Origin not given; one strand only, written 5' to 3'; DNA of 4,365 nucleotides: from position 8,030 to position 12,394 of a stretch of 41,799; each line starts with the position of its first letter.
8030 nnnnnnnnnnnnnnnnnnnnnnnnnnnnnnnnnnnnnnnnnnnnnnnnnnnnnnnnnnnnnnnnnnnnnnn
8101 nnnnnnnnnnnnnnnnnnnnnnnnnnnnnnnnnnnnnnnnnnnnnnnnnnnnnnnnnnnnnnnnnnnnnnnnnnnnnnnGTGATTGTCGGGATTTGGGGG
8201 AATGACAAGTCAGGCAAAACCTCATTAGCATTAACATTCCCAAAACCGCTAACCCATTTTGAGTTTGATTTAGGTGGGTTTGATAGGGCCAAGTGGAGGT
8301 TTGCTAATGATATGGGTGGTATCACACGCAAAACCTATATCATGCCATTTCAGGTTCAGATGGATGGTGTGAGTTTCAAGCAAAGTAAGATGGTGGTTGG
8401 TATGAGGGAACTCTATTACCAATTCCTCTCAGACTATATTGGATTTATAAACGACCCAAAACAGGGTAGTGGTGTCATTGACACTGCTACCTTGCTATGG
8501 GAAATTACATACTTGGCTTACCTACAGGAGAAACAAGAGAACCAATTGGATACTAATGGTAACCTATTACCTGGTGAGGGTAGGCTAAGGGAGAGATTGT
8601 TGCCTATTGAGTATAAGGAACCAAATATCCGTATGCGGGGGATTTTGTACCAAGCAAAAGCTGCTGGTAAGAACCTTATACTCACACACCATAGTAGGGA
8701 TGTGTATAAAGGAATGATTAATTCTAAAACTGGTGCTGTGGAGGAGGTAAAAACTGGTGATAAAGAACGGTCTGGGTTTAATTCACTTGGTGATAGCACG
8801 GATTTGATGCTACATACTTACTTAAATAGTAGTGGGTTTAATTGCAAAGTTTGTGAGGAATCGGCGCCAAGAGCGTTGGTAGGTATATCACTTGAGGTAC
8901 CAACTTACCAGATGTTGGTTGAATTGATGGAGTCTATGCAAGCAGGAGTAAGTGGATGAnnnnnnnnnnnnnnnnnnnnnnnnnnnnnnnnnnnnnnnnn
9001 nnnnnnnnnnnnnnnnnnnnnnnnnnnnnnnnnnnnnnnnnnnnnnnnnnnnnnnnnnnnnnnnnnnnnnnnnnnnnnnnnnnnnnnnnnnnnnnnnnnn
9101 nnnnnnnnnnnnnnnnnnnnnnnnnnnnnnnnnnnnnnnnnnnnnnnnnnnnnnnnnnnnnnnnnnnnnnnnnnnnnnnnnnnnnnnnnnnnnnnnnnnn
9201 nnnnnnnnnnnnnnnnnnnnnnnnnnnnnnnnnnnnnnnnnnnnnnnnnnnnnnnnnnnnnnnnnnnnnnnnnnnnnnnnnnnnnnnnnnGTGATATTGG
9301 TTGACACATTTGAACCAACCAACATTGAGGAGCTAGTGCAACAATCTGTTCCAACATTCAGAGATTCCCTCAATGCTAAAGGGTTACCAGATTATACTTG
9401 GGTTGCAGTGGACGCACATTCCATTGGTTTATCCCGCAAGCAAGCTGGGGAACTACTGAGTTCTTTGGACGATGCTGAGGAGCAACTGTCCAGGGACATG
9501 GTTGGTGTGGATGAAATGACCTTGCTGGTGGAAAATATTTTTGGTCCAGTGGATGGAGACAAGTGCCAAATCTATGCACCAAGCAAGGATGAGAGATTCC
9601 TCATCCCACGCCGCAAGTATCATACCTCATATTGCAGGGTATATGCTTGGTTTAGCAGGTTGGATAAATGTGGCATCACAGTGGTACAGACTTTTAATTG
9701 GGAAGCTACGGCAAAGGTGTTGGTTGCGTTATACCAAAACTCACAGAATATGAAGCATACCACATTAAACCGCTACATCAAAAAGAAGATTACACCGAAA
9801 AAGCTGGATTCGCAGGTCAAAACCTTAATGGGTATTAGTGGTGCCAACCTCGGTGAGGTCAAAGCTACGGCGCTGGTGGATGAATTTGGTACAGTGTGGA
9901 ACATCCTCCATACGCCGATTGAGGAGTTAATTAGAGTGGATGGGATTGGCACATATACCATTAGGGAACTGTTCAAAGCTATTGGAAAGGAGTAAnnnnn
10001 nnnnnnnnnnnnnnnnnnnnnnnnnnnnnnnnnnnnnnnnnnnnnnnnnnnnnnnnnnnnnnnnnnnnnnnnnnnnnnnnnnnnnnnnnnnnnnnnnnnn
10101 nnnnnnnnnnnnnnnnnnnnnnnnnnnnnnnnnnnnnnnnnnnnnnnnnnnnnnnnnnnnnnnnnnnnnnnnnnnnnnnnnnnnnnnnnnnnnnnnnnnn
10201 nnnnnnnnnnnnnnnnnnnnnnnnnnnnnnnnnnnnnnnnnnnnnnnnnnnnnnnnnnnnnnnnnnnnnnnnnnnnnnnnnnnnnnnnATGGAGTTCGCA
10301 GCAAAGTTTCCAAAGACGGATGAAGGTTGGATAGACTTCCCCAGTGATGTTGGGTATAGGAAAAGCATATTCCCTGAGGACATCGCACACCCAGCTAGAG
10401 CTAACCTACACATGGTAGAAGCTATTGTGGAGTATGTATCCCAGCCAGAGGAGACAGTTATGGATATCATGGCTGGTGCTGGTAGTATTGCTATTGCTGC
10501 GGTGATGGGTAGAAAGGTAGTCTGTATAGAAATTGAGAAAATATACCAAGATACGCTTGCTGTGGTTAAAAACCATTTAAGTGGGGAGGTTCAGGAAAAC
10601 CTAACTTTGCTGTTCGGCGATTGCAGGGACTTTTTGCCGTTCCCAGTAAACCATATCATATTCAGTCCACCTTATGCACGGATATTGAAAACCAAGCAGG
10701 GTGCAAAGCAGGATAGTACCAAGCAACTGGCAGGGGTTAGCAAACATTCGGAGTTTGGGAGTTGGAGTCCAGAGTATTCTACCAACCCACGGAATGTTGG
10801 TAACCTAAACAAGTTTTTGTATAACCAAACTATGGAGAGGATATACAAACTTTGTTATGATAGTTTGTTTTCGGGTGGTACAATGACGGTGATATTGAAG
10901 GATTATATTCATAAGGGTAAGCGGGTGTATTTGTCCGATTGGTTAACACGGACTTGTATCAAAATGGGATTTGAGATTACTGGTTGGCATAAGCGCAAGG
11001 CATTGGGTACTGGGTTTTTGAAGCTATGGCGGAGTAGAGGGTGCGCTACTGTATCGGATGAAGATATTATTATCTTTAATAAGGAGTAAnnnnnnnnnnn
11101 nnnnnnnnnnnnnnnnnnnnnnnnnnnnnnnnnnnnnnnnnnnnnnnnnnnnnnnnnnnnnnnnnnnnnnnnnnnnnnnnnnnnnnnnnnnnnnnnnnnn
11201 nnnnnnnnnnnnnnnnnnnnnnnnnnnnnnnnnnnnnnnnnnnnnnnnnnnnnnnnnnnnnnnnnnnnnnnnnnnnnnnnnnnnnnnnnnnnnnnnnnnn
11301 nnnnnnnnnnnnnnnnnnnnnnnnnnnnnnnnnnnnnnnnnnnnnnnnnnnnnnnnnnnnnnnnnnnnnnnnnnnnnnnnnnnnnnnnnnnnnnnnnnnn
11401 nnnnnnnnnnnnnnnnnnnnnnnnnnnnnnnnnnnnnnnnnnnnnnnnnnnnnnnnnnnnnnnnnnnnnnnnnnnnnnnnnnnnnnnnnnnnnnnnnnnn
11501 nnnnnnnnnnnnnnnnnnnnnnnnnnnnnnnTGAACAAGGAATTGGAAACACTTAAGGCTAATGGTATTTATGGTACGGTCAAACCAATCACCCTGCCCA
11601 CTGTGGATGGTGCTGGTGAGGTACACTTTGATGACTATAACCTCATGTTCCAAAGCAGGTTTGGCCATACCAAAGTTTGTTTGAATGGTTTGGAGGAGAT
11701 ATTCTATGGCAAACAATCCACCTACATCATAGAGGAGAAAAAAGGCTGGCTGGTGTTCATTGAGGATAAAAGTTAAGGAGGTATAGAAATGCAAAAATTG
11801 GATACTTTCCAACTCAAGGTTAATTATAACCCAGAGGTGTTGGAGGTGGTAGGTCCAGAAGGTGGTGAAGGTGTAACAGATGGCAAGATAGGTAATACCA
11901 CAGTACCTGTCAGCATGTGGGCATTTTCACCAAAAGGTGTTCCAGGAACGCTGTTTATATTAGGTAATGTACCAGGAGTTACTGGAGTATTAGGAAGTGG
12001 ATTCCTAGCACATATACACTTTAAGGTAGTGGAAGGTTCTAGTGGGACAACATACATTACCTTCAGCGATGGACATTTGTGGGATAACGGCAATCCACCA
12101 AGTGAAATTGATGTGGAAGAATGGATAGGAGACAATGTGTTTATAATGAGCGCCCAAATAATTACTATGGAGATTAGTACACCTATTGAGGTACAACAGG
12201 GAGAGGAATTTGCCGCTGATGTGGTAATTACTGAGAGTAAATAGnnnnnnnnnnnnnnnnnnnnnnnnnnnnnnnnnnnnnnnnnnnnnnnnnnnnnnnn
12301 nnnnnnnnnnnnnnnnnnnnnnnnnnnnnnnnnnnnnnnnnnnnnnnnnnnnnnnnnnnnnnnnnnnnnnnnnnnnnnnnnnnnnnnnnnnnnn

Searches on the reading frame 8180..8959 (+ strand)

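Call 58: search_protein_families(library=pfam, proteins=[window:8180-8959:+], max_evalue=0.01)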
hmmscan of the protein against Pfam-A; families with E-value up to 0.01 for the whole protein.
window:8180-8959:+ (259 aa): 1 family
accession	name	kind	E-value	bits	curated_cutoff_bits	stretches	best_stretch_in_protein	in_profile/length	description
PF13479.12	AAA_24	-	7e-05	23.2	27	1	3-217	5-172/195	AAA domain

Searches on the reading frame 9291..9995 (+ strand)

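Call 58: search_protein_families(library=pfam, proteins=[window:9291-9995:+], max_evalue=0.01)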
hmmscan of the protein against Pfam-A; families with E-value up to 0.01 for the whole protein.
window:9291-9995:+ (234 aa): 2 families
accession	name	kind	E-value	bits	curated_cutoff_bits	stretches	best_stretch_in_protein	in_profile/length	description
PF12826.13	HHH_2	-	6.4e-06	26.7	27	1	186-222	10-46/64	Helix-hairpin-helix motif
PF02732.21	ERCC4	-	0.0013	19.1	24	1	32-147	29-140/140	ERCC4 domain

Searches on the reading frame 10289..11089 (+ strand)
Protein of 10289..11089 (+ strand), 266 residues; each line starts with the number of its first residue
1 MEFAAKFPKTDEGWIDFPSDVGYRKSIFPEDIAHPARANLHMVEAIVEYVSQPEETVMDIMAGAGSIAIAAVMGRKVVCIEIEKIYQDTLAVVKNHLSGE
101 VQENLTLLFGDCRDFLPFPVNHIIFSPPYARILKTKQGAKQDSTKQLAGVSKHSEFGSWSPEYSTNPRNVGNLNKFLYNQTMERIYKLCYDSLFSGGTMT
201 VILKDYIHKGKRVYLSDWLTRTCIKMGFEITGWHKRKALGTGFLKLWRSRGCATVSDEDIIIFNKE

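Call 58: search_protein_families(library=pfam, proteins=[window:10289-11089:+], max_evalue=0.01)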
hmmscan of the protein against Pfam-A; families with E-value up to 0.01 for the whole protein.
window:10289-11089:+ (266 aa): 3 families
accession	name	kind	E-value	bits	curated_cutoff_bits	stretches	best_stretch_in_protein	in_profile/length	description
PF01555.25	N6_N4_Mtase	-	2.6e-11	44.4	26.7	1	32-89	160-218/221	DNA methylase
PF05175.20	MTS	-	0.0015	18.7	23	1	46-140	23-119/170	Methyltransferase small domain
PF02475.24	TRM5-TYW2_MTfase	-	0.0026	18.2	28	1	47-126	30-111/164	TRM5/TYW2 methyltransferase domain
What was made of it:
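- On DNA (N6/N4/C5) methyltransferases: The window's true N6_N4 methylase is a different gene, at 10289-11089 (call 58).
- The phage already encodes an N6/N4 DNA methylase in its replication module, at 10289-11089 (call 58).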

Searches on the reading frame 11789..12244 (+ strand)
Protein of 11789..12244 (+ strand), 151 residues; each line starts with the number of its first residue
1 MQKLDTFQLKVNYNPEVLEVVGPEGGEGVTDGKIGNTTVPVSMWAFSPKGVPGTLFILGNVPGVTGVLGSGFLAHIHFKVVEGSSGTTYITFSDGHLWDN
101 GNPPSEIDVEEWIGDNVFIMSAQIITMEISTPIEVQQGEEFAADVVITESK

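Call 58: search_protein_families(library=pfam, proteins=[window:11789-12244:+], max_evalue=0.01)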
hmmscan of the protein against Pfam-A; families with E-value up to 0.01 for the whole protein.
window:11789-12244:+ (151 aa): 1 family
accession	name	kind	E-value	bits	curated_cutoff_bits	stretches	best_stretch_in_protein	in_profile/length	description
PF00963.24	Cohesin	-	2.1e-07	31.6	24.1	1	6-101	32-123/139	Cohesin domain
